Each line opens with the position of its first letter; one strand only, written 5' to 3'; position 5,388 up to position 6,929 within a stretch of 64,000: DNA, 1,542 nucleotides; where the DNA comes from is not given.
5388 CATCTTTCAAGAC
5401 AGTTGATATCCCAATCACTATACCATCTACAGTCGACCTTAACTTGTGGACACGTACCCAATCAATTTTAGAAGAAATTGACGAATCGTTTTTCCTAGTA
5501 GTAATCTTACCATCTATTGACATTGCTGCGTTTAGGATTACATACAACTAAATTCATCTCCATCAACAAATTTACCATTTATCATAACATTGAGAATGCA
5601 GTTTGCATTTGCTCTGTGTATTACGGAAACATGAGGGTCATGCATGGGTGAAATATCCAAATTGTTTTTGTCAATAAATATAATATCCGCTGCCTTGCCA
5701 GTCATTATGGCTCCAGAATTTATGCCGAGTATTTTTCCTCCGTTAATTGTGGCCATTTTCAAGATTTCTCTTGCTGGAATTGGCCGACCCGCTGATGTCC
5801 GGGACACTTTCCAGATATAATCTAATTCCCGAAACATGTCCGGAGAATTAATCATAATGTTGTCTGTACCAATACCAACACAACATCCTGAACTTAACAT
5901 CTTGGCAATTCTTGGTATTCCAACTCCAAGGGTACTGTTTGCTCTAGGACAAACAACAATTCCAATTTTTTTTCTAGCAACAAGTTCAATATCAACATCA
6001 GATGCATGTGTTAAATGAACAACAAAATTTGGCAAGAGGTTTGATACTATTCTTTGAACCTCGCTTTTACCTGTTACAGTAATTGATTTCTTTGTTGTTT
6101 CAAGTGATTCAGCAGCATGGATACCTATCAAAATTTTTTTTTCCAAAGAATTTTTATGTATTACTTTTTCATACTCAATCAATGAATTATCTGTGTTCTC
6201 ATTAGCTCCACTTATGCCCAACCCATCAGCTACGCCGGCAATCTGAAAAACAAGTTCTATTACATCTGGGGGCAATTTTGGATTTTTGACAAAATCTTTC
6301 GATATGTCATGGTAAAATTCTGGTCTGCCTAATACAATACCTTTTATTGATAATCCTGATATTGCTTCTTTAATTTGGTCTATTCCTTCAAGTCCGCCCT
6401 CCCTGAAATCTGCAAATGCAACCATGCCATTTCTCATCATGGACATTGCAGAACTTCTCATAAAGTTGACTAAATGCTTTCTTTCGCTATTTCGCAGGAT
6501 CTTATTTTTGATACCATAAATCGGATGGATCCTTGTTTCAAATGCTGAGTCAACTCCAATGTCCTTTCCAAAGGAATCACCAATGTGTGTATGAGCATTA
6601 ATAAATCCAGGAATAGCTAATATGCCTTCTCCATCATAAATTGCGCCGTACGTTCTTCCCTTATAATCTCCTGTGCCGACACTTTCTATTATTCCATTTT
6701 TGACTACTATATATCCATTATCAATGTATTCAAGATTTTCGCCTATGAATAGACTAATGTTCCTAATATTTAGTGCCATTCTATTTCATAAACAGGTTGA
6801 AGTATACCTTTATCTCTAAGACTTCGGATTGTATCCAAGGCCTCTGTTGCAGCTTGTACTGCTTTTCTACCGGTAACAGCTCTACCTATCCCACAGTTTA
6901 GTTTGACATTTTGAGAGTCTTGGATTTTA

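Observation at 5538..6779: COG0402-type amidohydrolase translationally coupled between arfA and arfC in the riboflavin operon: candidate for the missing archaeal pathway step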

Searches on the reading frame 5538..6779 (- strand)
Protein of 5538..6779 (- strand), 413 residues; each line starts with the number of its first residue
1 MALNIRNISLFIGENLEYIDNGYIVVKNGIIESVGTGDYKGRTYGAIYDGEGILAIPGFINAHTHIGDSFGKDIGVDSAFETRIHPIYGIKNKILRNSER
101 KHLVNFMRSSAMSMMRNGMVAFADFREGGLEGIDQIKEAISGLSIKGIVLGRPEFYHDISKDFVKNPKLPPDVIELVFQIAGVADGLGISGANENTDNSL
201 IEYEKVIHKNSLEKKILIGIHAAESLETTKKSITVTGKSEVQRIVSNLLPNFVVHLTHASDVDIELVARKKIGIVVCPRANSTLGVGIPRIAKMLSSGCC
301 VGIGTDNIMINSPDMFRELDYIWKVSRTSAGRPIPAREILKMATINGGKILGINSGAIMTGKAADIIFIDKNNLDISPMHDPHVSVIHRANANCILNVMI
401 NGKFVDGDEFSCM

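Call 3: search_protein_families(library=pfam, proteins=[window:5538-6779:-])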
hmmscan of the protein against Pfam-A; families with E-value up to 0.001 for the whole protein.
window:5538-6779:- (413 aa): 2 families
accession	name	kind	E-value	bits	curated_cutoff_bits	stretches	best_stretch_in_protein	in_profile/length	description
PF01979.26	Amidohydro_1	-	1.6e-40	139.8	25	1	55-405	2-345/345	Amidohydrolase family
PF07969.17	Amidohydro_3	-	1.8e-12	48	29.7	1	252-405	309-471/472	Amidohydrolase family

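Call 4: search_protein_families(library=ncbifam, proteins=[window:5538-6779:-])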
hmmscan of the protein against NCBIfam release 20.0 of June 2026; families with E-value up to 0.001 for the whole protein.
window:5538-6779:- (413 aa): 42 families (the best 25 are shown)
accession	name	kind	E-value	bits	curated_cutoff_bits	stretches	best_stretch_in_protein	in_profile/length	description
NF005552.0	PRK07213.1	equivalog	3.1e-97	325.9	294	1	6-402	5-379/382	chlorohydrolase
NF004701.0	PRK06038.1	equivalog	5.8e-35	120.8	609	1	15-405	17-401/432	N-ethylammeline chlorohydrolase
NF006549.0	PRK09045.1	equivalog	3.2e-33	115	540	1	207-404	208-413/444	TRZ/ATZ family hydrolase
NF006252.0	PRK08393.1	equivalog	1.6e-31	109.7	617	1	203-405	190-398/424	N-ethylammeline chlorohydrolase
NF005557.0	PRK07228.1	equivalog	2.1e-30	105.8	522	1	213-405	210-412/445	5'-deoxyadenosine deaminase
NF006056.0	PRK08204.1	subfamily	1.1e-29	103.5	391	1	15-405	18-415/449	hypothetical protein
NF006055.0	PRK08203.1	equivalog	3.6e-28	98.3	532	2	252-405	270-425/455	8-oxoguanine deaminase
NF009059.0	PRK12393.1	equivalog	1.8e-26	92.9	543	1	253-405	275-430/460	amidohydrolase family protein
NF005540.0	PRK07203.1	equivalog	3.1e-24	85.4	444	2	216-406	219-414/444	putative aminohydrolase SsnA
NF012037.0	PRK15493.1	equivalog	6.9e-24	84.4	779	1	12-405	13-408/435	bifunctional S-methyl-5'-thioadenosine deaminase/S-adenosylhomocysteine deaminase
NF004995.0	PRK06380.1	subfamily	7.1e-24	84.6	567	1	1-405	1-398/418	metal-dependent hydrolase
NF006681.0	PRK09229.1-2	equivalog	3.1e-23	82.2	362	1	252-409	268-428/451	formimidoylglutamate deiminase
TIGR03314.1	Se_ssnA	subfamily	1.7e-21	76.6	455.5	2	218-405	220-412/441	putative selenium metabolism protein SsnA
TIGR02967.1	guan_deamin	equivalog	3e-19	69.3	375.4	1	254-373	244-364/401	guanine deaminase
TIGR02022.1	hutF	equivalog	1.8e-17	63.2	413.05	1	212-404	225-429/455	formimidoylglutamate deiminase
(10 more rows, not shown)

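Call 6: search_solved_structures(query=window:5538-6779:-, max_evalue=0.001, show_alignments=2)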
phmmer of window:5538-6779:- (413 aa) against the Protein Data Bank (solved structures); distinct sequences matched with E-value up to 0.001: 40.
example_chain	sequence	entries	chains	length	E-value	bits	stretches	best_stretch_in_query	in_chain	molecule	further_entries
4f0r_A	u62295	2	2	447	3.1e-23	85.3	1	213-404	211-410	5-methylthioadenosine/S-adenosylhomocysteine deaminase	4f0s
3lnp_A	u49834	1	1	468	1.8e-21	79.5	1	53-404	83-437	Amidohydrolase family Protein OLEI01672_1_465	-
4v1x_A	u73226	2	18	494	1.3e-19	73.4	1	253-405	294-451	ATRAZINE CHLOROHYDROLASE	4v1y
4dyk_A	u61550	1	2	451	3e-19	72.2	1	220-405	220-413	AMIDOHYDROLASE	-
4gbd_A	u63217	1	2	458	3.2e-19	72.1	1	220-405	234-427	Putative uncharacterized protein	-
7ww2_A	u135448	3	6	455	8.3e-17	64.1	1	255-405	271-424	8-oxoguanine deaminase | Hydroxydechloroatrazine ethylaminohydrolase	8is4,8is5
3hpa_A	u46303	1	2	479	2e-16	62.8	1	254-405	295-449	AMIDOHYDROLASE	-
4dzh_A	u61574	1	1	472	6.1e-16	61.3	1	218-403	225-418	AMIDOHYDROLASE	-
1p1m_A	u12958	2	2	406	5.5e-13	51.5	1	276-406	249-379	Hypothetical protein TM0936 | Uncharacterized protein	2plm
1j6p_A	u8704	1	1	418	6e-13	51.4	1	276-406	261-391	METAL-DEPENDENT HYDROLASE OF CYTOSINEDEMANIASE/CHLOROHYDROLASE FAMILY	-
6ohb_A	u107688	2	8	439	3.9e-12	48.7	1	254-388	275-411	Guanine deaminase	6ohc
2i9u_A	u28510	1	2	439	3.4e-10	42.3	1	249-374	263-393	Cytosine/guanine deaminase related protein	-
3ls9_A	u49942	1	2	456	6.8e-10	41.4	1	281-405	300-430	Triazine hydrolase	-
3lsb_A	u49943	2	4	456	6.8e-10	41.4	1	281-405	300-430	Triazine hydrolase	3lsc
2paj_A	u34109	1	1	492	1e-09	40.8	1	253-405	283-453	putative cytosine/guanine deaminase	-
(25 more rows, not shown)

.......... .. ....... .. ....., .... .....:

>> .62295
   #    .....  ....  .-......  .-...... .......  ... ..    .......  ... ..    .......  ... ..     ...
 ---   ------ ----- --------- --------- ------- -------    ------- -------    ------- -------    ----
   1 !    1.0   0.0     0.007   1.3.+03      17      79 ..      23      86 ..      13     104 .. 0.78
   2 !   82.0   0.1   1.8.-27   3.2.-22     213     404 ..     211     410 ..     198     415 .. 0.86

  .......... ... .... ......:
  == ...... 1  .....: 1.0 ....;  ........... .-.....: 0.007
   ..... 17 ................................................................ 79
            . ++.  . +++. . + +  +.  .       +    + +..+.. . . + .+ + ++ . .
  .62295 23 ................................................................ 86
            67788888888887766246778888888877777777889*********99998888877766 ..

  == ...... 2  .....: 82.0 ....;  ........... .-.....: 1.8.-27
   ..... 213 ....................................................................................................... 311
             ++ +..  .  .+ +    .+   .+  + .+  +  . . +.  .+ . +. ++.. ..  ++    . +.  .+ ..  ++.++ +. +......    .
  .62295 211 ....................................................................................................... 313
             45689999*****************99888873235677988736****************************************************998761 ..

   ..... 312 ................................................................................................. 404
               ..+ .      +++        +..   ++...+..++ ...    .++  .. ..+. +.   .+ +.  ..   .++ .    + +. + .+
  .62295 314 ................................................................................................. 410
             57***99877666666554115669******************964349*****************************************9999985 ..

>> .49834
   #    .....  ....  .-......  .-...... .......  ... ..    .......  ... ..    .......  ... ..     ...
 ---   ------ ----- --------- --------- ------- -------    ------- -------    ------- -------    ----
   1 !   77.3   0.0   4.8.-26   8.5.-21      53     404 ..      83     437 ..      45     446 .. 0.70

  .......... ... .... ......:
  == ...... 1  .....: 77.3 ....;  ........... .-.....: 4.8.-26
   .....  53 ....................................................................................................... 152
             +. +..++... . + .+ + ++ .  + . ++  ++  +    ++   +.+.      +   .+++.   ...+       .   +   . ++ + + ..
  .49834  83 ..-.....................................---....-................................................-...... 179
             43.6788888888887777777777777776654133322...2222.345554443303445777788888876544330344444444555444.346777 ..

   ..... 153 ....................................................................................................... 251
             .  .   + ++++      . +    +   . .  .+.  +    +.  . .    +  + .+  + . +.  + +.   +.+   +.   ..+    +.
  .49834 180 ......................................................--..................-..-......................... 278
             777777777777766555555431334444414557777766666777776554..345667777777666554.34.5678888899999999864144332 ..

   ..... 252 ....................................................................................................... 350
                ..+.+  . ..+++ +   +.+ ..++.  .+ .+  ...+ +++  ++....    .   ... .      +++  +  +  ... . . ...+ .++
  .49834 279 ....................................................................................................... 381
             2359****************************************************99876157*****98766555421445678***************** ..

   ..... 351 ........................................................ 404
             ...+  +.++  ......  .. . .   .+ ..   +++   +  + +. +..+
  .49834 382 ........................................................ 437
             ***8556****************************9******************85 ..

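Call 12: find_homologous_proteins(query=window:5538-6779:-, max_evalue=1e-10)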
Query window:5538-6779:- (413 aa): 3635 proteins with E <= 1e-10 among 8000 candidates; the best 120 are listed.
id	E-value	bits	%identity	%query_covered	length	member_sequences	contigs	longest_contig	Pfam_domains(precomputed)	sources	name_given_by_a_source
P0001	1.3e-270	915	100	100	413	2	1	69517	PF07969.18,PF01979.27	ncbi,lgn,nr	ncbi:MAG TPA: amidohydrolase family protein [Nitrososphaeraceae archaeon]|nr:amidohydrolase family p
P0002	1.2e-251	852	92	100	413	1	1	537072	PF07969.18,PF01979.27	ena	-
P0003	1.5e-251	852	92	100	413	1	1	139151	PF07969.18,PF01979.27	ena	-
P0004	6.5e-251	850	93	100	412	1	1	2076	PF07969.18,PF01979.27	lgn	-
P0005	1.8e-250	848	93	100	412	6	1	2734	PF07969.18,PF01979.27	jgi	jgi:cytosine/adenosine deaminase-related metal-dependent hydrolase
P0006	3.4e-250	848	93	100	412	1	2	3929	PF07969.18,PF01979.27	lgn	-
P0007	7.4e-250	846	91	100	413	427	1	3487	PF07969.18,PF01979.27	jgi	jgi:cytosine/adenosine deaminase-related metal-dependent hydrolase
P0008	1.0e-249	846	93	100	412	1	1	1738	PF07969.18,PF01979.27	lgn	-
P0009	1.6e-249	845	92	100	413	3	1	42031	PF07969.18,PF01979.27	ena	-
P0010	2.4e-249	845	93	100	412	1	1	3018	PF07969.18,PF01979.27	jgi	-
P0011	2.5e-249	845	93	100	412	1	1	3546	PF07969.18,PF01979.27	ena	-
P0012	6.6e-248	840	93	100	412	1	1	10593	PF07969.18,PF01979.27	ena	-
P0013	9.7e-248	839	92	100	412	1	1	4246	PF07969.18,PF01979.27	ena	-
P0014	3.9e-247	837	92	100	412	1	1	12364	PF07969.18,PF01979.27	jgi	jgi:cytosine/adenosine deaminase-related metal-dependent hydrolase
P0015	5.3e-246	834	91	100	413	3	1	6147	PF07969.18,PF01979.27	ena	-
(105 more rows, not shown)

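Call 21: search_protein_representatives(protein=window:5538-6779:-)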
Query: 413 residues. Proteins with E-value up to 0.001 (for the whole library): 9351; up to 1e-10: 3160; up to 1e-30: 201. The best 150 are listed.
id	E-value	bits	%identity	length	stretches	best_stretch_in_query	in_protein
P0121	1.7e-111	389.1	50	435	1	1-406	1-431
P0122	3.5e-111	388.1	47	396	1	5-407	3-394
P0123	1.9e-108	379.1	49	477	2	180-405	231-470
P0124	3.8e-98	345.2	47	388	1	5-408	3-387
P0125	1.0e-97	343.8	46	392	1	5-407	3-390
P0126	2.1e-94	332.8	44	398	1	4-407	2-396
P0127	1.9e-93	329.7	45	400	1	5-407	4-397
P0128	1.0e-91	324.0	48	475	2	179-411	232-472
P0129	1.7e-86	306.8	39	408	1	5-407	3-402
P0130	1.5e-85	303.7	50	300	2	223-407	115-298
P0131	3.1e-85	302.6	41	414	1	4-405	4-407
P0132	4.3e-83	295.6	40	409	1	3-408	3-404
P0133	3.1e-82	292.8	39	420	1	6-410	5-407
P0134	2.7e-80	286.4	46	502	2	183-405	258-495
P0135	1.3e-75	271.0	40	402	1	5-405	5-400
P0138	1.1e-73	264.7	40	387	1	5-405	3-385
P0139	3.4e-72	259.7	38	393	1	3-404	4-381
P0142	2.0e-68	247.3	37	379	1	11-403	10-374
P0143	9.3e-68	245.1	38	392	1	3-403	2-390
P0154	2.2e-62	227.4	44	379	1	10-373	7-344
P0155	1.0e-61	225.2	36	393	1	11-404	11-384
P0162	8.6e-59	215.6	37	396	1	10-404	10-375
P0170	4.4e-56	206.7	34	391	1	11-403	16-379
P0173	1.6e-53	198.3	35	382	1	12-403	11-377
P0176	3.0e-53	197.3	34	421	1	10-410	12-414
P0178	5.4e-52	193.2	34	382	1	12-405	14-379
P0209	1.2e-43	165.7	35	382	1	9-396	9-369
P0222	8.1e-41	156.4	35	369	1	17-371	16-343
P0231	1.6e-39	152.1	33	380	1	10-406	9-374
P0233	1.7e-39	152.0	38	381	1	11-375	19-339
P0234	1.9e-39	151.9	35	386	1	21-380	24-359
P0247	9.4e-38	146.3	36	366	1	55-398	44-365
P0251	1.6e-37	145.5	34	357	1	9-404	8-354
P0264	2.4e-36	141.7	36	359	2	20-156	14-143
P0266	8.9e-36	139.8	36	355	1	20-369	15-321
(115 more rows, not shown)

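Call 25: find_related_loci(query=A2, collection=genome_contigs, flank=10000)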
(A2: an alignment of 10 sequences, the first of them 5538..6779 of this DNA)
Query A2 (413 aa) in genome_contigs; peptide patterns used: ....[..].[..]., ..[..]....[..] (x = any residue, [..] = any of these).
600 stretches matched a pattern (row limit reached: there are more); 580 encode a relative of the query (tblastn E <= 1e-3); the best 80 are kept; 80 distinct loci.
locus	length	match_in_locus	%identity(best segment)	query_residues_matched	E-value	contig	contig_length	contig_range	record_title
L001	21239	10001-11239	93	1-413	0e+0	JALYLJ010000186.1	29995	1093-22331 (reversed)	MAG: Thermoproteota archaeon isolate AFD bin36 SD1484-86_k127_1470451, whole genome shotgun sequence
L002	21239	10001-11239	77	1-413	0e+0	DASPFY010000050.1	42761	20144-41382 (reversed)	MAG TPA_asm: Nitrososphaeraceae archaeon isolate SMAG_U16437 k141_1273493, whole genome shotgun sequence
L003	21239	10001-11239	76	1-413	0e+0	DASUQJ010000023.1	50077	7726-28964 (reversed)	MAG TPA_asm: Nitrososphaeraceae archaeon isolate SMAG_U1678 k141_1748699, whole genome shotgun sequence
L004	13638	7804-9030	76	5-413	0e+0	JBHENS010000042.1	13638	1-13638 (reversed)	MAG: Nitrososphaeraceae archaeon isolate S5_bin.25.permissive S5_NODE_42, whole genome shotgun sequence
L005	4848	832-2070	77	1-413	0e+0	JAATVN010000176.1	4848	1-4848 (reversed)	Nitrososphaerales archaeon TH5888 k141_40653722, whole genome shotgun sequence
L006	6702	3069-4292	77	1-408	0e+0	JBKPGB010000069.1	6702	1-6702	MAG: Thermoproteota archaeon isolate HAY_GM_MAG_00006 HAY_GM_000000043674, whole genome shotgun sequence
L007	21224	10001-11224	75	1-408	0e+0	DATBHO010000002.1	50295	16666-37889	MAG TPA_asm: Nitrososphaeraceae archaeon isolate SMAG_U3868 k141_1070, whole genome shotgun sequence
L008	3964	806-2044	72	1-413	0e+0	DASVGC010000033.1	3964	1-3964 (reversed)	MAG TPA_asm: Nitrososphaeraceae archaeon isolate SMAG_U2105 k141_1158881, whole genome shotgun sequence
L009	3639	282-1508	71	5-413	0e+0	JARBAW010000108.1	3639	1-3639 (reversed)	MAG: Nitrososphaerales archaeon isolate plot3_rep3_bin8 k141_633859, whole genome shotgun sequence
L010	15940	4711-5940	72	1-410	0e+0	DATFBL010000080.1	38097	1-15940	MAG TPA_asm: Nitrososphaeraceae archaeon isolate SMAG_U8527 k141_997712, whole genome shotgun sequence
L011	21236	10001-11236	58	1-413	2e-157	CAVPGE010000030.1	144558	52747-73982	MAG: uncultured Nitrososphaerales archaeon isolate MFD10007.bin.4.328 genome assembly, contig: contig_37015, whole genom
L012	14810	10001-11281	52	1-410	1e-145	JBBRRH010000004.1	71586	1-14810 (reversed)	MAG: Nitrososphaera sp. isolate La5-A1 La5_metabat2.051_K_97230_L_71586_cov_21.6014, whole genome shotgun sequence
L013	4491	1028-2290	53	1-409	3e-145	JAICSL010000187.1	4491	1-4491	MAG: Nitrososphaeraceae archaeon isolate GZL_HYHR_2_bin.52 k141_4233738_length_4491_cov_6.0000, whole genome shotgun seq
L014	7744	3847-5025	53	1-405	3e-142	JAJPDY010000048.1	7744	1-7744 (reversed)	MAG: Nitrososphaera sp. isolate t2.80 NODE_12695_length_7744_cov_43.522044, whole genome shotgun sequence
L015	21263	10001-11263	52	1-407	8e-142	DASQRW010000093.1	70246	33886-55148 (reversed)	MAG TPA_asm: Nitrososphaeraceae archaeon isolate SMAG_U10893 k141_100713, whole genome shotgun sequence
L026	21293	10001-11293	50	1-409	5e-135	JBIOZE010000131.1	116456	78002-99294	MAG: Nitrososphaeraceae archaeon isolate MAG012 k127_5022891, whole genome shotgun sequence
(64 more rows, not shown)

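Call 27: list_cluster_members(proteins=[P0138, P0139, P0142, P0143, P0155, P0162, P0170, P0173, P0178, P0231])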
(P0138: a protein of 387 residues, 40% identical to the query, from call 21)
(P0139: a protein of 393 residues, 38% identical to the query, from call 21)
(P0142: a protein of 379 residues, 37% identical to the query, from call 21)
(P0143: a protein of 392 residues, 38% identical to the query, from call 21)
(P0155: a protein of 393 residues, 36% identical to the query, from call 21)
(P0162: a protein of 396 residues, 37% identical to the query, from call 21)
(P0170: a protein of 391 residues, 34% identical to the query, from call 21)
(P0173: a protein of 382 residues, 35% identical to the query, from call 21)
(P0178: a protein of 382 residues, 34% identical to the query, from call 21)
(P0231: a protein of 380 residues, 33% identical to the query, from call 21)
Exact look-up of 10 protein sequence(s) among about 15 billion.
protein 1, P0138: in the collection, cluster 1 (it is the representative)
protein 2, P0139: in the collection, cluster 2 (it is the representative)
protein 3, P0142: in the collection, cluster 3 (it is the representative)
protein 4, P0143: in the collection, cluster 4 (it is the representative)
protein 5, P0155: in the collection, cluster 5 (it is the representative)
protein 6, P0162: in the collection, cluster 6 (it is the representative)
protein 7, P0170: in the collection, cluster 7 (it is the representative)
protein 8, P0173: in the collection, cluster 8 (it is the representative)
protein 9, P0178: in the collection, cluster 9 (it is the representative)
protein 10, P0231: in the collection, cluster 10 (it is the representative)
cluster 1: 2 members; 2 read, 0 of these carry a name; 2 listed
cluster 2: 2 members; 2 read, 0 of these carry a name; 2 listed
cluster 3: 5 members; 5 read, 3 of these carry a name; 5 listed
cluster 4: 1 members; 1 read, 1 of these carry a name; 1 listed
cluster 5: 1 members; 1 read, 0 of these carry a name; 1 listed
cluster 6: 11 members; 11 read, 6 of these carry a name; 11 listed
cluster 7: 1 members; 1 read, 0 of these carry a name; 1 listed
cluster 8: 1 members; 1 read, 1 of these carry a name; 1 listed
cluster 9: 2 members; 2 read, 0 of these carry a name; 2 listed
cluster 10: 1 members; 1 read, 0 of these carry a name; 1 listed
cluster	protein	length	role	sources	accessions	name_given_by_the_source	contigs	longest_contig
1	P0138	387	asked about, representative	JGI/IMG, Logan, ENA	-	-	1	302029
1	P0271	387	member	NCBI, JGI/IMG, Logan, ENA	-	-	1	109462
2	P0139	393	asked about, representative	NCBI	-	-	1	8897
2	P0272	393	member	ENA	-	-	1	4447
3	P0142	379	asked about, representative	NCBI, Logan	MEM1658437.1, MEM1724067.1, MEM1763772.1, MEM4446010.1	MAG: amidohydrolase family protein [Candidatus Jordarchaeales archaeon]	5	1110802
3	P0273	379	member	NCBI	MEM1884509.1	MAG: amidohydrolase family protein [Candidatus Jordarchaeales archaeon]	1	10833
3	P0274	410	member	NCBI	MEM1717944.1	MAG: amidohydrolase family protein [Thermosphaera sp.]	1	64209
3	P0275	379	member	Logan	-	-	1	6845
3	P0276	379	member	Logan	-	-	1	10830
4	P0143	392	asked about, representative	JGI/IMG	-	cytosine/adenosine deaminase-related metal-dependent hydrolase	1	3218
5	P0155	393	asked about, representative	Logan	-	-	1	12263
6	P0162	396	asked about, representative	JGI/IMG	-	cytosine/adenosine deaminase-related metal-dependent hydrolase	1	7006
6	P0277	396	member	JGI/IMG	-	cytosine/adenosine deaminase-related metal-dependent hydrolase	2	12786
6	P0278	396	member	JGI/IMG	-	cytosine/adenosine deaminase-related metal-dependent hydrolase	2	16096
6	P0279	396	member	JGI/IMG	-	cytosine/adenosine deaminase-related metal-dependent hydrolase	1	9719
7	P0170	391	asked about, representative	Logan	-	-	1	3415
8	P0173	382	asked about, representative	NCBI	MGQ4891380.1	MAG: amidohydrolase family protein [Candidatus Njordarchaeia archaeon]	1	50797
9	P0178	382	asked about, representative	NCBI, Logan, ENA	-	-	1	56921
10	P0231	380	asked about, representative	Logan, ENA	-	-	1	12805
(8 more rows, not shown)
